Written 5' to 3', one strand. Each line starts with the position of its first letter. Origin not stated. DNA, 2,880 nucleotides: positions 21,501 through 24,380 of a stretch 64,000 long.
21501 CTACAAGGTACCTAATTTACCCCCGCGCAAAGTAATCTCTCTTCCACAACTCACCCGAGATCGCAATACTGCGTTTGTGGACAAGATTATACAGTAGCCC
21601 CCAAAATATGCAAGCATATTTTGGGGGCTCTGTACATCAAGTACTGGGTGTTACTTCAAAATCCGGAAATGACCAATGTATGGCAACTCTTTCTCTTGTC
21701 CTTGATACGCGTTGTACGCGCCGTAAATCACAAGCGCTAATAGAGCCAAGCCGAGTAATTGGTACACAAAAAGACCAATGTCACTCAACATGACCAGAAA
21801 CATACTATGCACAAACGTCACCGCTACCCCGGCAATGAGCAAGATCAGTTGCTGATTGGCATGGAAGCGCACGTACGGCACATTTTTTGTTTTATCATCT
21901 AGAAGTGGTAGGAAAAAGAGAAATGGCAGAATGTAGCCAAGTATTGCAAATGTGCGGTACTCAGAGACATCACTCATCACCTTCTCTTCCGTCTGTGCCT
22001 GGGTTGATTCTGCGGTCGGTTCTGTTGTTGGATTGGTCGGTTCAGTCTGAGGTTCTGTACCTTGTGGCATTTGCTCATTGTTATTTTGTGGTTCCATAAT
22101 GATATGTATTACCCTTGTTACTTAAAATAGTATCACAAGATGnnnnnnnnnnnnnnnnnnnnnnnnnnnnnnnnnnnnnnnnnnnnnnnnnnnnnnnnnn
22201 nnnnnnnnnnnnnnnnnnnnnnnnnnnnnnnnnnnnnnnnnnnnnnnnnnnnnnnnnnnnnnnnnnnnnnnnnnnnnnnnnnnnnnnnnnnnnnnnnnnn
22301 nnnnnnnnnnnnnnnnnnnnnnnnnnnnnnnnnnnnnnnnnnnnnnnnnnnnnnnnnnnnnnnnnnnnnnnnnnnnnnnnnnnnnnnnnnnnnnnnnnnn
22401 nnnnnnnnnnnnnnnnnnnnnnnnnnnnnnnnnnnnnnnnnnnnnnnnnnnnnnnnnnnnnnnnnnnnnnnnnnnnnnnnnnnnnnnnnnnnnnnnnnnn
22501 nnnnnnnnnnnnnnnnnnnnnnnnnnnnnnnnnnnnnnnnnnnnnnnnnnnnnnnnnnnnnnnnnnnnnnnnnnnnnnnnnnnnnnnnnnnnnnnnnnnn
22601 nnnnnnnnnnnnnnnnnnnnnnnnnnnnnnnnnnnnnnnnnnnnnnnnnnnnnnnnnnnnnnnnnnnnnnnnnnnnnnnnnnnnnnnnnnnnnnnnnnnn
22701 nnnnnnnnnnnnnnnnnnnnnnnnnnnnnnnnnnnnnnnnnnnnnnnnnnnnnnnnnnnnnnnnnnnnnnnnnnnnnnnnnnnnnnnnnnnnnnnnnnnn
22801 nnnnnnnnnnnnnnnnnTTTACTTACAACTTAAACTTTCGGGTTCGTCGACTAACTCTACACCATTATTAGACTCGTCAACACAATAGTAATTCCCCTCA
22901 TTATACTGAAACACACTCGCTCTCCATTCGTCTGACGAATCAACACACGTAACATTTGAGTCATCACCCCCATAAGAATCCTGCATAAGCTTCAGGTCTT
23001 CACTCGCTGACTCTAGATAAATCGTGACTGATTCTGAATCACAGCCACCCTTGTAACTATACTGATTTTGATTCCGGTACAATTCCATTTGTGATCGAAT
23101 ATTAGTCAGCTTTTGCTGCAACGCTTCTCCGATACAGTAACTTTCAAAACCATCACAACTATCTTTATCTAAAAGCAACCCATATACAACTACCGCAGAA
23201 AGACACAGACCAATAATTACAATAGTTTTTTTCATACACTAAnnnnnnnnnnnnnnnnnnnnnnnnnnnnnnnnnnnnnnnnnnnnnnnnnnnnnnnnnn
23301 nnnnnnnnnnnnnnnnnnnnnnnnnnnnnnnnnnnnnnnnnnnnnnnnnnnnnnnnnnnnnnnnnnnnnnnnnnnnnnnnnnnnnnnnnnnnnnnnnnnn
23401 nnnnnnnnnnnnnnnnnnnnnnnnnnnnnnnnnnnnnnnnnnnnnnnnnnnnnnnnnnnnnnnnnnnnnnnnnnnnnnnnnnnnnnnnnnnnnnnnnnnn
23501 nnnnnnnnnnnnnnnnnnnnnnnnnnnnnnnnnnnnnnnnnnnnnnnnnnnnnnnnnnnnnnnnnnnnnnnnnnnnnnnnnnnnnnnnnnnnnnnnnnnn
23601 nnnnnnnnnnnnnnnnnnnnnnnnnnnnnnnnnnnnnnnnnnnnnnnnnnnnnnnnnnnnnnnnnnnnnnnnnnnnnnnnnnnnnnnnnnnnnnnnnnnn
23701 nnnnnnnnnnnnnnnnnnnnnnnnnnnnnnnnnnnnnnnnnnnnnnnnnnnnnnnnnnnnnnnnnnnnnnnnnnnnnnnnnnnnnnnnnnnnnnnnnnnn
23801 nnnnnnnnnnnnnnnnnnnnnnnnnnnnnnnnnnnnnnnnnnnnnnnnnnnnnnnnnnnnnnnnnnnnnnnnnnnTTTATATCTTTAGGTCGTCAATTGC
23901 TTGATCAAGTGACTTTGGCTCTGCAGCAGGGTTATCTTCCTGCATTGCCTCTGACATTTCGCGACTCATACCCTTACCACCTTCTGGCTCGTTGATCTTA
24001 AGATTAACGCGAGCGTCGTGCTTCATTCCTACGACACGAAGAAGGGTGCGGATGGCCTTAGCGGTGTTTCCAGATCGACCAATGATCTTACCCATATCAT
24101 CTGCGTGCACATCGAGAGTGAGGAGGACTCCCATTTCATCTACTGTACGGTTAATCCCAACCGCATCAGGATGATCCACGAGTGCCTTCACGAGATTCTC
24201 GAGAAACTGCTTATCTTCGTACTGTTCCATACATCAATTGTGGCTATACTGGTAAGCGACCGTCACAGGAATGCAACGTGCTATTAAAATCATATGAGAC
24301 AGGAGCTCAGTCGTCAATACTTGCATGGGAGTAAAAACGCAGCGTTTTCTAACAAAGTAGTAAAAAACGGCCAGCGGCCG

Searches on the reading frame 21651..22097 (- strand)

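Call 44: search_protein_families(library=pfam, proteins=[window:21651-22097:-], max_evalue=0.001)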
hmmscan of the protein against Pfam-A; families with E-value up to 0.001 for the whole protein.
window:21651-22097:- (148 aa): 1 family
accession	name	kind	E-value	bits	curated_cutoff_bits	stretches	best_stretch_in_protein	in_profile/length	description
PF09685.15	DUF4870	-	6.7e-06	26.5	25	1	50-143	18-105/107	Domain of unknown function (DUF4870)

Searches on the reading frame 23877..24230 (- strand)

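Call 44: search_protein_families(library=pfam, proteins=[window:23877-24230:-], max_evalue=0.001)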
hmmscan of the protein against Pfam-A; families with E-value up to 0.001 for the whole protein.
window:23877-24230:- (117 aa): 1 family
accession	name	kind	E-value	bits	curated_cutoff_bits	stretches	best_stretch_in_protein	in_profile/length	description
PF13083.13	KH_KhpA-B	-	3.4e-21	75.4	32.1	1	7-79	1-73/73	KhpA/KhpB, KH domain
